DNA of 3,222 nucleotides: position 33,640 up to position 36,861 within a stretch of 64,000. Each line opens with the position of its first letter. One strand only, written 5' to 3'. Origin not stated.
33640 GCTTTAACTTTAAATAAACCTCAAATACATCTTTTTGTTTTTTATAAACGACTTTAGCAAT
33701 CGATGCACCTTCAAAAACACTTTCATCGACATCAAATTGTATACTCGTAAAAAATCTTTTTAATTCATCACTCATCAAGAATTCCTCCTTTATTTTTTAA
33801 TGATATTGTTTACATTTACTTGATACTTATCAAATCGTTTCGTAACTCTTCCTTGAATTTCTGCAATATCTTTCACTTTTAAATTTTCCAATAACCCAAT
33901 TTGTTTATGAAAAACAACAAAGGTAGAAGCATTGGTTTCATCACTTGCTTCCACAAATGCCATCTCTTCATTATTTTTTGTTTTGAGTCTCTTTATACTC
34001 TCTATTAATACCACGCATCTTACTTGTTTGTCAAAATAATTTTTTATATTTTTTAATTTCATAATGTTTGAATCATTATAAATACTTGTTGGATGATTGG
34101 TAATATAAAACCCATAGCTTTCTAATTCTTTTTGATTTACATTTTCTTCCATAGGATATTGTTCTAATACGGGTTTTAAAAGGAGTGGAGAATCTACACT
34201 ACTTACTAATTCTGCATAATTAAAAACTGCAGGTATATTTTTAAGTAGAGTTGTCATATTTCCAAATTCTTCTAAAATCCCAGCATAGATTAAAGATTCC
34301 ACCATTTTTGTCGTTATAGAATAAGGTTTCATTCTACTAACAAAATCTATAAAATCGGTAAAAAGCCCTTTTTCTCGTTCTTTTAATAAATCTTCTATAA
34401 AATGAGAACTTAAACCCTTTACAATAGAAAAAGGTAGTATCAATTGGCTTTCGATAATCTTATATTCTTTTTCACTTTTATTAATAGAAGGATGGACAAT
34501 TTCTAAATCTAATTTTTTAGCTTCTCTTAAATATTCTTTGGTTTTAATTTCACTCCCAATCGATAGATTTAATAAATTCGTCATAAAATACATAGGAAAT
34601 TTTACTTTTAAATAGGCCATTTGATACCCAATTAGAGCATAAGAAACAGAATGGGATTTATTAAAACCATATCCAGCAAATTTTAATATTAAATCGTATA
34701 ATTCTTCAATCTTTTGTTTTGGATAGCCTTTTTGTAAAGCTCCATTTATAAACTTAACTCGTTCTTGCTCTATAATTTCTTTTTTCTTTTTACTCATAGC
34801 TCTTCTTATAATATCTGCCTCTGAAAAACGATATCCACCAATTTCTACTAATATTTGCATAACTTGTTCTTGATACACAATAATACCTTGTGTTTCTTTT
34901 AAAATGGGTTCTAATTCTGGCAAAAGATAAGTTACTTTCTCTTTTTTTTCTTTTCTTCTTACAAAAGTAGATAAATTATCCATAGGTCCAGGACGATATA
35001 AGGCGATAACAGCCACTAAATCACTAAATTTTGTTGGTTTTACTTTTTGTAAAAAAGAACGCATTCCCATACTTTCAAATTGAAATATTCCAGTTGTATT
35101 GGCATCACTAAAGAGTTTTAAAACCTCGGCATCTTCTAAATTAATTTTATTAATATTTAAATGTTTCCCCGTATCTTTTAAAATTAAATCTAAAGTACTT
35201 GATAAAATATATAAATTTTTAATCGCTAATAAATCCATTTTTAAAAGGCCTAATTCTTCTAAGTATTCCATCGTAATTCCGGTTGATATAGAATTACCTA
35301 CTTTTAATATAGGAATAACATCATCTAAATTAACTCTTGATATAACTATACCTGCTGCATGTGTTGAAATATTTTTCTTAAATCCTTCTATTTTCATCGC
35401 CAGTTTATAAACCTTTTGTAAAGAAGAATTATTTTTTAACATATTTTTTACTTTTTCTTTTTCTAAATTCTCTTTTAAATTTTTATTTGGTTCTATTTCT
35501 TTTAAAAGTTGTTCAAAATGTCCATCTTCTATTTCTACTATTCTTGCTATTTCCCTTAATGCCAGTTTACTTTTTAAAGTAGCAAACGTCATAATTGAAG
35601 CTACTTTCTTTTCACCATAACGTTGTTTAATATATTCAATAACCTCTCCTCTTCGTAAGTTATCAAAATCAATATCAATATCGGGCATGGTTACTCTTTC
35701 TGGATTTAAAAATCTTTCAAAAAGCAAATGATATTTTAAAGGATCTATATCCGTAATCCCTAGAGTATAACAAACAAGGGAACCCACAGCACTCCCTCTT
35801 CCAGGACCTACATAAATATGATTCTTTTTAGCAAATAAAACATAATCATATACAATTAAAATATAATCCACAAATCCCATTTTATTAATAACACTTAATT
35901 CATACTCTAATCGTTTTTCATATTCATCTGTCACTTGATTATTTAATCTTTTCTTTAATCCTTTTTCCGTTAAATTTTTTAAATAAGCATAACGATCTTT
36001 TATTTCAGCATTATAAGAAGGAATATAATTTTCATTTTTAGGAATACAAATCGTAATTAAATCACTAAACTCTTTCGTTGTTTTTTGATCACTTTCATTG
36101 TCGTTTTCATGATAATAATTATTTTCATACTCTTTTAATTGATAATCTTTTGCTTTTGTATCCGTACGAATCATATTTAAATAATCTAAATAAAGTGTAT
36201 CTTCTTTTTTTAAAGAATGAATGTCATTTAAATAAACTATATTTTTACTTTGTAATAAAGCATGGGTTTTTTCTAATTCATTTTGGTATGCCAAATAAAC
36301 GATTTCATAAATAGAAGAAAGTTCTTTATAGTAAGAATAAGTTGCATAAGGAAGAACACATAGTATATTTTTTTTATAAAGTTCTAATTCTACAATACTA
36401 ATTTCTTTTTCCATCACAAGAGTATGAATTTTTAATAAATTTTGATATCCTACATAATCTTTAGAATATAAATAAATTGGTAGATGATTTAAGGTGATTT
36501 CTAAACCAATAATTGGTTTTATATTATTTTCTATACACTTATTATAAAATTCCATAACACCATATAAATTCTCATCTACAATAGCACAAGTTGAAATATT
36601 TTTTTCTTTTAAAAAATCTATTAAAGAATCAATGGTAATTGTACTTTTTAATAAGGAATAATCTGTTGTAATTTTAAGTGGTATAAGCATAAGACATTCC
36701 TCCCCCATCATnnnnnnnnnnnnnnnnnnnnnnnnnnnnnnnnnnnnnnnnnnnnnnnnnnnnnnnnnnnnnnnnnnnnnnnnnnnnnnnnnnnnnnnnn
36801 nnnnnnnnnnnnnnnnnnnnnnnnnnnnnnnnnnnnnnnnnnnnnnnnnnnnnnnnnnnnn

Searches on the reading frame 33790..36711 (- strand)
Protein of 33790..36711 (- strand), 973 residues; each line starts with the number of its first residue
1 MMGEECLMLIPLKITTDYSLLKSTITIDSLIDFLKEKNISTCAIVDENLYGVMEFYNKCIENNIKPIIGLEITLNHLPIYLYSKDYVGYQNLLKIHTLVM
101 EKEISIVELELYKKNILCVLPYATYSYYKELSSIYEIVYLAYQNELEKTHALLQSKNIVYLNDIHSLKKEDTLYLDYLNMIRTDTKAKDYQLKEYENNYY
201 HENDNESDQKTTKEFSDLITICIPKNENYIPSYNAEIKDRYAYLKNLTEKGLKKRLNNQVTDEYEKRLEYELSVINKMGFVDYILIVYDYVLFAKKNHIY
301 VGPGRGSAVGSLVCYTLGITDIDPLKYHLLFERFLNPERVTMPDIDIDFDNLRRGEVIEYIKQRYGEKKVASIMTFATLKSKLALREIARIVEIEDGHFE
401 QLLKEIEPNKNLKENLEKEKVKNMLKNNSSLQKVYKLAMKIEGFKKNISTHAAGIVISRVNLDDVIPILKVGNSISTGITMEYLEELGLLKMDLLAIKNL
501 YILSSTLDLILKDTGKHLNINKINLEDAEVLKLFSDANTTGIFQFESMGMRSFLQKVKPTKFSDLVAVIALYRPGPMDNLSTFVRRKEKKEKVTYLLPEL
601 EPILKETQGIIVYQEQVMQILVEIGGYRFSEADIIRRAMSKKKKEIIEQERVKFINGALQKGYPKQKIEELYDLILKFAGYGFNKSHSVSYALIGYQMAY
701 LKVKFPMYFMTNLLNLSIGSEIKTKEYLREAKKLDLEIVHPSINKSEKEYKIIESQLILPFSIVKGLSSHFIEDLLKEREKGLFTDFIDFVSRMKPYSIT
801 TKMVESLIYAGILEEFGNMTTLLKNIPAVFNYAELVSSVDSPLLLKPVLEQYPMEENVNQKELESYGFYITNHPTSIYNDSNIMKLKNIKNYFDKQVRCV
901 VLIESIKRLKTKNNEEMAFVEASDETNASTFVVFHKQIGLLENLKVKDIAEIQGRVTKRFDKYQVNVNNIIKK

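Call 71: find_homologous_proteins(query=window:33790-36711:-, max_evalue=1e-50)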
Query window:33790-36711:- (973 aa): 8000 proteins with E <= 1e-50 among 8000 candidates; the best 120 are listed.
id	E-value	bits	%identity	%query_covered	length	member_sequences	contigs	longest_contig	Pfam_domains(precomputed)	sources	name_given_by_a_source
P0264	0.0e+0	2098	100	99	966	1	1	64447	PF02811.27,PF14579.13,PF01336.32,PF17657.7,PF07733.19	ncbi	-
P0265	0.0e+0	1484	69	99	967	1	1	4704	PF02811.27,PF14579.13,PF01336.32,PF17657.7,PF07733.19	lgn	-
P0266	0.0e+0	1473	69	99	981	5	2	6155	PF02811.27,PF14579.13,PF01336.32,PF17657.7,PF07733.19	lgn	-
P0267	0.0e+0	1471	69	99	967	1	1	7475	PF02811.27,PF14579.13,PF01336.32,PF17657.7,PF07733.19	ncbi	-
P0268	0.0e+0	1468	69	99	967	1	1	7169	PF02811.27,PF14579.13,PF01336.32,PF17657.7,PF07733.19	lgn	-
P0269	0.0e+0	1467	69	99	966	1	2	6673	PF02811.27,PF14579.13,PF01336.32,PF17657.7,PF07733.19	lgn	-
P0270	0.0e+0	1467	69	100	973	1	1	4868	PF02811.27,PF14579.13,PF01336.32,PF17657.7,PF07733.19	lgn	-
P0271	0.0e+0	1467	69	99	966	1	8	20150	PF02811.27,PF14579.13,PF01336.32,PF17657.7,PF07733.19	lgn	-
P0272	0.0e+0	1467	69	99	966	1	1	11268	PF02811.27,PF14579.13,PF01336.32,PF17657.7,PF07733.19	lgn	-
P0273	0.0e+0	1466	69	99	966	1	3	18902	PF02811.27,PF14579.13,PF01336.32,PF17657.7,PF07733.19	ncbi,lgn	-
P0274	0.0e+0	1465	69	99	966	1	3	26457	PF02811.27,PF14579.13,PF01336.32,PF17657.7,PF07733.19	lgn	-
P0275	0.0e+0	1465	69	99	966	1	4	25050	PF02811.27,PF14579.13,PF01336.32,PF17657.7,PF07733.19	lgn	-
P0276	0.0e+0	1465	69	99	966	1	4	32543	PF02811.27,PF14579.13,PF01336.32,PF17657.7,PF07733.19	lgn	-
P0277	0.0e+0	1463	69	99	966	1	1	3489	PF02811.27,PF14579.13,PF01336.32,PF17657.7,PF07733.19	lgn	-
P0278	0.0e+0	1463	69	99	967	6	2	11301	PF02811.27,PF14579.13,PF01336.32,PF17657.7,PF07733.19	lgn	-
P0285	0.0e+0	1423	68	99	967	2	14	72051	PF02811.27,PF14579.13,PF01336.32,PF17657.7,PF07733.19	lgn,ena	-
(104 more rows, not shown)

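Call 72: find_encoding_contigs(protein=P0285, flank=6000, max_places=10)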
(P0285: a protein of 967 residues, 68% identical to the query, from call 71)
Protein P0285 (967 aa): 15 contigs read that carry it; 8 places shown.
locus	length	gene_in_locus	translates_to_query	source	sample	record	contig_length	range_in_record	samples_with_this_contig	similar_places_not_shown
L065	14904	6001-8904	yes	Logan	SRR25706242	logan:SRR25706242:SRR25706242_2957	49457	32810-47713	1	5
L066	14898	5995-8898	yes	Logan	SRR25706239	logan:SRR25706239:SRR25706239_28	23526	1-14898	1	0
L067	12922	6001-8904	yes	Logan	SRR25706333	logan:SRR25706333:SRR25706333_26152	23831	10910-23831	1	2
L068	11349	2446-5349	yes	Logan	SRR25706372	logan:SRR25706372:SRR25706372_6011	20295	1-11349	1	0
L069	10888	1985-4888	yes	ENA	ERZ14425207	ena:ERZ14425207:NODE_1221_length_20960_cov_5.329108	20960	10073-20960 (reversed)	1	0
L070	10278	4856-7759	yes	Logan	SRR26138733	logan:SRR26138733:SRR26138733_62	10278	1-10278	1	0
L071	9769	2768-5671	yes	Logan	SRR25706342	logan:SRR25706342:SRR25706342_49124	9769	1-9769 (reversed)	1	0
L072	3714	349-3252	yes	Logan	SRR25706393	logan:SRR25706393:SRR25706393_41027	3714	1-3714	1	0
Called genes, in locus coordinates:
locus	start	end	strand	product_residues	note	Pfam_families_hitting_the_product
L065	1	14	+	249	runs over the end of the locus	PF00481:PP2C, PF13672:PP2C_2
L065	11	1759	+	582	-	PF00069:Pkinase, PF07714:PK_Tyr_Ser-Thr, PF03109:ABC1 (weak), PF03793:PASTA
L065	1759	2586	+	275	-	PF00005:ABC_tran (faint), PF16745:RsgA_N, PF03193:RsgA_GTPase, PF01926:MMR_HSR1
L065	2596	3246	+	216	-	PF00834:Ribul_P_3_epim, PF01729:QRPTase_C (faint)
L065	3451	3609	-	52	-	-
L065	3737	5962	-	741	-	PF01443:Viral_helicase1 (faint), PF00270:DEAD (weak), PF00580:UvrD-helicase, PF13245:AAA_19, PF13361:UvrD_C, PF13538:UvrD_C_2 (weak)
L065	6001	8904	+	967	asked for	PF02811:PHP, PF07733:DNA_pol3_alpha, PF17657:DNA_pol3_finger, PF14579:HHH_6, PF01336:tRNA_anti-codon (weak)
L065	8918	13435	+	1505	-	PF14480:DNA_pol3_a_NI (weak), PF13482:RNase_H_2 (faint), PF02811:PHP, PF00929:RNase_T, PF07733:DNA_pol3_alpha, PF17657:DNA_pol3_finger, PF14579:HHH_6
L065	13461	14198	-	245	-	-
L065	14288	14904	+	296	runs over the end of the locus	PF00126:HTH_1, PF03466:LysR_substrate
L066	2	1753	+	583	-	?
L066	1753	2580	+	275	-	PF00005:ABC_tran (faint), PF16745:RsgA_N, PF03193:RsgA_GTPase, PF01926:MMR_HSR1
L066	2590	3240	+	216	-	PF00834:Ribul_P_3_epim, PF01729:QRPTase_C (faint)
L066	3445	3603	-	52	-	-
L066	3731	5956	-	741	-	PF01443:Viral_helicase1 (faint), PF00270:DEAD (weak), PF00580:UvrD-helicase, PF13245:AAA_19, PF13361:UvrD_C, PF13538:UvrD_C_2 (weak)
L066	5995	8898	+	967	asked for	PF02811:PHP, PF07733:DNA_pol3_alpha, PF17657:DNA_pol3_finger, PF14579:HHH_6, PF01336:tRNA_anti-codon (weak)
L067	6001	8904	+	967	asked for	PF02811:PHP, PF07733:DNA_pol3_alpha, PF17657:DNA_pol3_finger, PF14579:HHH_6, PF01336:tRNA_anti-codon (weak)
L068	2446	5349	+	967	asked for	PF02811:PHP, PF07733:DNA_pol3_alpha, PF17657:DNA_pol3_finger, PF14579:HHH_6, PF01336:tRNA_anti-codon (weak)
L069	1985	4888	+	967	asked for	PF02811:PHP, PF07733:DNA_pol3_alpha, PF17657:DNA_pol3_finger, PF14579:HHH_6, PF01336:tRNA_anti-codon (weak)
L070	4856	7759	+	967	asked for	PF02811:PHP, PF07733:DNA_pol3_alpha, PF17657:DNA_pol3_finger, PF14579:HHH_6, PF01336:tRNA_anti-codon (weak)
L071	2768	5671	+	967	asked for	PF02811:PHP, PF07733:DNA_pol3_alpha, PF17657:DNA_pol3_finger, PF14579:HHH_6, PF01336:tRNA_anti-codon (weak)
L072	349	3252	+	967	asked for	PF02811:PHP, PF07733:DNA_pol3_alpha, PF17657:DNA_pol3_finger, PF14579:HHH_6, PF01336:tRNA_anti-codon (weak)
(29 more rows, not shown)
